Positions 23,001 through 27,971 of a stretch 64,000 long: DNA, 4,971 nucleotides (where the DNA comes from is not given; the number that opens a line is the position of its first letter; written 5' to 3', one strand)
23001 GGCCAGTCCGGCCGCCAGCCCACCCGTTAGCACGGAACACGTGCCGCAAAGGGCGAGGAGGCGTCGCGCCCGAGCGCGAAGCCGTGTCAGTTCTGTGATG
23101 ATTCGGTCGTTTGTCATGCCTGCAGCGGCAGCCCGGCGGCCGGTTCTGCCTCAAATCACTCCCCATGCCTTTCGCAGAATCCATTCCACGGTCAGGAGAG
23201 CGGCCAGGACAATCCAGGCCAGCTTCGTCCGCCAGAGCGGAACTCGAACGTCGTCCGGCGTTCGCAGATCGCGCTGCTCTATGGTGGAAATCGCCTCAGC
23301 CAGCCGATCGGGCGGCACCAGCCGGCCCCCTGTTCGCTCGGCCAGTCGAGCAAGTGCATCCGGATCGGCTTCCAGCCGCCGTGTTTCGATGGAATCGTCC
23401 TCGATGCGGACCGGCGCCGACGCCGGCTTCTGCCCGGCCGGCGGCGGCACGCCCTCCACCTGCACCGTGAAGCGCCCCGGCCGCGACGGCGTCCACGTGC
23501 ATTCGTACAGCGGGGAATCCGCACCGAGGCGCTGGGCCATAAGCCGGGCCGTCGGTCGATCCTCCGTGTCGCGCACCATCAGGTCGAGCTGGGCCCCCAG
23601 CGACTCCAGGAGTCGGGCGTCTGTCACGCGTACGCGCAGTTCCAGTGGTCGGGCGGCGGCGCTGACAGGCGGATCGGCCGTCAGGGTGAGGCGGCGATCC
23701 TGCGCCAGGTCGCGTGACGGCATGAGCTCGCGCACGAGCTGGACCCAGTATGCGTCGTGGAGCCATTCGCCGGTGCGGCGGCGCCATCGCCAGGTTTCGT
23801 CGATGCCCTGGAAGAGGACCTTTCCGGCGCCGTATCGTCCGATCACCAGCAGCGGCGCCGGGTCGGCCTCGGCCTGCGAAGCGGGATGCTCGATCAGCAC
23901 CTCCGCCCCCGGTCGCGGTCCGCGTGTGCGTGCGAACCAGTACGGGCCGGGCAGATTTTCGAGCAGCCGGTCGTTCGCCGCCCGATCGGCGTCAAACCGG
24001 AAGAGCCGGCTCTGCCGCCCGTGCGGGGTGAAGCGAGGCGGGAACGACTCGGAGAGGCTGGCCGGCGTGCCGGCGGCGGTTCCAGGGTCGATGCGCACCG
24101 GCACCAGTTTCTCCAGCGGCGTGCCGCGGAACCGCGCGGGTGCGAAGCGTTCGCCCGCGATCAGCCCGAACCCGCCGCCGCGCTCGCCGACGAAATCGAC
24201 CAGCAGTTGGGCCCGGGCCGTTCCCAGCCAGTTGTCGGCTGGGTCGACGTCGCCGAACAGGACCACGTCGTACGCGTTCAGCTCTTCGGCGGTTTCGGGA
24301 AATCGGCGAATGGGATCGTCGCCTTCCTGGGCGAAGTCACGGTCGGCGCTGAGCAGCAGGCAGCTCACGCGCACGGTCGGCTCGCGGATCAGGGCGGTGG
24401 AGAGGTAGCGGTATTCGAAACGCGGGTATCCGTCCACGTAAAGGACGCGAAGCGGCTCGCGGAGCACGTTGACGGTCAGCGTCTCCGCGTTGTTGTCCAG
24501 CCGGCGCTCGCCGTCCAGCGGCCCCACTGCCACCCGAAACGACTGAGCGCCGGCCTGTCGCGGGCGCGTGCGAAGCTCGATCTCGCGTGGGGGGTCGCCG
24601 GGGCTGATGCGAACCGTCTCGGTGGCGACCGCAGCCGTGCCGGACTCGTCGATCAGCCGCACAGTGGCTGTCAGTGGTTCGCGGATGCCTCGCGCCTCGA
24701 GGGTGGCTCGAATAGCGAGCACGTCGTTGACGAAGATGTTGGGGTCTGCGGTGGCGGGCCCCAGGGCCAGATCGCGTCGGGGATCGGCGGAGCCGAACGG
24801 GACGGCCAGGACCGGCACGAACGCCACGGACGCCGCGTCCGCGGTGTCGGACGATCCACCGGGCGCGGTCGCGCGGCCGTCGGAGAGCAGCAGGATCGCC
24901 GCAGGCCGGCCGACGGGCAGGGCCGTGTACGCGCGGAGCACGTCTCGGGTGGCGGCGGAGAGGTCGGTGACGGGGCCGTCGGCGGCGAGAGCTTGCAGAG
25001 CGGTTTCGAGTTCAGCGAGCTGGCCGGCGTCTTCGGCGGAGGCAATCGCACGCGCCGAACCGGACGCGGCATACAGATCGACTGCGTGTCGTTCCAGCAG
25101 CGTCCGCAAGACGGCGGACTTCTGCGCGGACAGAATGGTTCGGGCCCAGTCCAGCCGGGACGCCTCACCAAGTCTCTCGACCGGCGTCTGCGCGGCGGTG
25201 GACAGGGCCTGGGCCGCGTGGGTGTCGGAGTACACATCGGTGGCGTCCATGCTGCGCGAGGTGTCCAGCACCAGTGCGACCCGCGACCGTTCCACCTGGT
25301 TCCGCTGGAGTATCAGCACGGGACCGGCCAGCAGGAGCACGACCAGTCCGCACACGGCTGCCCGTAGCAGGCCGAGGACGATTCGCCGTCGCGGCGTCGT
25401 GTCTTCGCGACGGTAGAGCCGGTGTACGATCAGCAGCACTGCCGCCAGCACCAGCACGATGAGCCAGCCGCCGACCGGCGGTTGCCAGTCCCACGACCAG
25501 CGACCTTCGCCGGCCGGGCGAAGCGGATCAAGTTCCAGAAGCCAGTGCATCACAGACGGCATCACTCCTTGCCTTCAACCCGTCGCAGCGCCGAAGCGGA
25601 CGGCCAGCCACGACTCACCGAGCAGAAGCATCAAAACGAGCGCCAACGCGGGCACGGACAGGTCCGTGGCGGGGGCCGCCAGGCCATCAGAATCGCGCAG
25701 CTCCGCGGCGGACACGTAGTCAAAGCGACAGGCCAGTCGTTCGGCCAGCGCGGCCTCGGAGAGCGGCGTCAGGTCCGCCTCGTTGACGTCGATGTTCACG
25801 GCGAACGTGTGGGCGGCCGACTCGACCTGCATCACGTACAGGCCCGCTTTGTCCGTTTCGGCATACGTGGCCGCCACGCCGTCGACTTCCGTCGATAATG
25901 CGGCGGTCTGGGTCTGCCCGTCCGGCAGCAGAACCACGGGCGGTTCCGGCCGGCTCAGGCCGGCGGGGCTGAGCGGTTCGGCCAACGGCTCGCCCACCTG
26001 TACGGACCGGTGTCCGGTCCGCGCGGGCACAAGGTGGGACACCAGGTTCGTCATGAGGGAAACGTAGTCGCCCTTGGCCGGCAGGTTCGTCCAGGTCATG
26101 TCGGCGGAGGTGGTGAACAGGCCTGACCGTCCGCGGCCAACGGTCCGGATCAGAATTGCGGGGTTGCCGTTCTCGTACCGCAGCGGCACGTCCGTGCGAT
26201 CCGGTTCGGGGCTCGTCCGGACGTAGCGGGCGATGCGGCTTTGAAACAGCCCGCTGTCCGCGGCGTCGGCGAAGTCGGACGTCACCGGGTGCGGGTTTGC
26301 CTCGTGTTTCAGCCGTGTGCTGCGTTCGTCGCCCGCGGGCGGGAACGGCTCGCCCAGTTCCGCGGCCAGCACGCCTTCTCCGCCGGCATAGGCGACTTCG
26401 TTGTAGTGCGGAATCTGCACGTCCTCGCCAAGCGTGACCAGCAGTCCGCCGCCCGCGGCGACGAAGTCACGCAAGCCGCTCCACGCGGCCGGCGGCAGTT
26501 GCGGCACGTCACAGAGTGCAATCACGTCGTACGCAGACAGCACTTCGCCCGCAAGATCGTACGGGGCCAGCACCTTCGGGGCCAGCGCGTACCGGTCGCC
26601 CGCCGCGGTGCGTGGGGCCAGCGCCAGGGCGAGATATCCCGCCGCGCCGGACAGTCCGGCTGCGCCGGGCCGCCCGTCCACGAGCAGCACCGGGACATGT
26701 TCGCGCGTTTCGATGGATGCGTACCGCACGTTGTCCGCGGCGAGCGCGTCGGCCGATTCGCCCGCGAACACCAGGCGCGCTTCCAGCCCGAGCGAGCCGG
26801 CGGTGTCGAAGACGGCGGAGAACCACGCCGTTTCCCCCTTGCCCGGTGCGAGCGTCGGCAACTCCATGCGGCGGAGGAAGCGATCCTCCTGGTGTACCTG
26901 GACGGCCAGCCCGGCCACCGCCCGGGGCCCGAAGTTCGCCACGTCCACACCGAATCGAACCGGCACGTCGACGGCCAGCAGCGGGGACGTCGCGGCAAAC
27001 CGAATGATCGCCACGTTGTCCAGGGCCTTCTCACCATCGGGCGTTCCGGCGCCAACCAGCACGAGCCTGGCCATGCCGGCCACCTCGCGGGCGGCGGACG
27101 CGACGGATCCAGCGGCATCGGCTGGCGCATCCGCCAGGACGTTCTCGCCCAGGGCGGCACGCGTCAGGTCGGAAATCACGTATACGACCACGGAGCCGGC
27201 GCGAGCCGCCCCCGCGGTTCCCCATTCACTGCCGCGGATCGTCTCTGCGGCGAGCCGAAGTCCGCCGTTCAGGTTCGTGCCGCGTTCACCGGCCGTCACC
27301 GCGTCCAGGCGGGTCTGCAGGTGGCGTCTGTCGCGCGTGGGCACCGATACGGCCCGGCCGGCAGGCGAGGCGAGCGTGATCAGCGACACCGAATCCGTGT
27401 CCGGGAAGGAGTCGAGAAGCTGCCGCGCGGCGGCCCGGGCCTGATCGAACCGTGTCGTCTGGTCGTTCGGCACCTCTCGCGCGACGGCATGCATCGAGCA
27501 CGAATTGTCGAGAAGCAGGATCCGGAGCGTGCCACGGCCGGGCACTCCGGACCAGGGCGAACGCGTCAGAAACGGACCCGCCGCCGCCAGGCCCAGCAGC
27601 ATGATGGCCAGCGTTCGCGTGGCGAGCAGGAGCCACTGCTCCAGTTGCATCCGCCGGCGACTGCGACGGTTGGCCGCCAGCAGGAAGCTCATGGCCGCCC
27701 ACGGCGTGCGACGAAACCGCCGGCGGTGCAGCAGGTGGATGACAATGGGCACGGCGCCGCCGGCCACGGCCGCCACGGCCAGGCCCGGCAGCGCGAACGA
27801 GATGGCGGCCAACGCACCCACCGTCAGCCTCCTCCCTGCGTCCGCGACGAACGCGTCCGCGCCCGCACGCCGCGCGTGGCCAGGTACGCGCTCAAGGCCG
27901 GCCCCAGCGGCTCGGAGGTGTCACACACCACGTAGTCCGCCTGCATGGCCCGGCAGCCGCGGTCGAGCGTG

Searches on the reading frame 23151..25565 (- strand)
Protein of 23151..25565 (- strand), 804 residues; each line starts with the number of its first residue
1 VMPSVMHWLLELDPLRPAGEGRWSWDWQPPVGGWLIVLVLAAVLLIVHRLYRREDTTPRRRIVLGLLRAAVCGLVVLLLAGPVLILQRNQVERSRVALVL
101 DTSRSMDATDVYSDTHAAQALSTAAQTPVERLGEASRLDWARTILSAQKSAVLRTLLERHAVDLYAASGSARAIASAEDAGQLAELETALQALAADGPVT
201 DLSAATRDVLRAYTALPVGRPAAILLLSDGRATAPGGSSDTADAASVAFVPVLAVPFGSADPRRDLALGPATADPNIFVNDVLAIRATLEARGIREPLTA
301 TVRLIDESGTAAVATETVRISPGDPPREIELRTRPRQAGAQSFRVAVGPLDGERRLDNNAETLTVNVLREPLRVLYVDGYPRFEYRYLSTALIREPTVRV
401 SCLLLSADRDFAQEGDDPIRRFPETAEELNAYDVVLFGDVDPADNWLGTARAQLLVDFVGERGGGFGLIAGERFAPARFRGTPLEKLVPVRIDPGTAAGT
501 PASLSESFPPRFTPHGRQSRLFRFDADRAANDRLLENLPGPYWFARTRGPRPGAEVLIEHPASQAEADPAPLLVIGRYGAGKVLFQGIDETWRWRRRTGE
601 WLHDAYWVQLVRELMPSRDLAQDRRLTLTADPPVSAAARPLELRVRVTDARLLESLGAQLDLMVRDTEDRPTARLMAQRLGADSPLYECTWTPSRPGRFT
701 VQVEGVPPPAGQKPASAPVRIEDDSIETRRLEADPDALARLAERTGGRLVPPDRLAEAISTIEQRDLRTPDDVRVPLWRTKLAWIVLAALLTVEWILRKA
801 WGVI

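Call 40: search_protein_families(library=pfam, proteins=[window:23151-25565:-])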
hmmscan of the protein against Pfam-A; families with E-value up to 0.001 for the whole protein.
window:23151-25565:- (804 aa): 1 family
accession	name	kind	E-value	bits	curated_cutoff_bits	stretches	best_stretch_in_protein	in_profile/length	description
PF07090.17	GATase1_like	-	0.00023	21.2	27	0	420-490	55-139/247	Putative glutamine amidotransferase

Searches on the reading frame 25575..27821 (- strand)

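Call 40: search_protein_families(library=pfam, proteins=[window:25575-27821:-])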
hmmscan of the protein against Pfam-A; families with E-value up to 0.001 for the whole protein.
window:25575-27821:- (748 aa): 2 families
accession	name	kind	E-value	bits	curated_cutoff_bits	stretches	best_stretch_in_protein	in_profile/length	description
PF07584.16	BatA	-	5.3e-15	56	25.9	1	7-83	2-77/77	Aerotolerance regulator N-terminal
PF13519.12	VWA_2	-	3.2e-14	53.9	27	1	101-218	2-105/107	von Willebrand factor type A domain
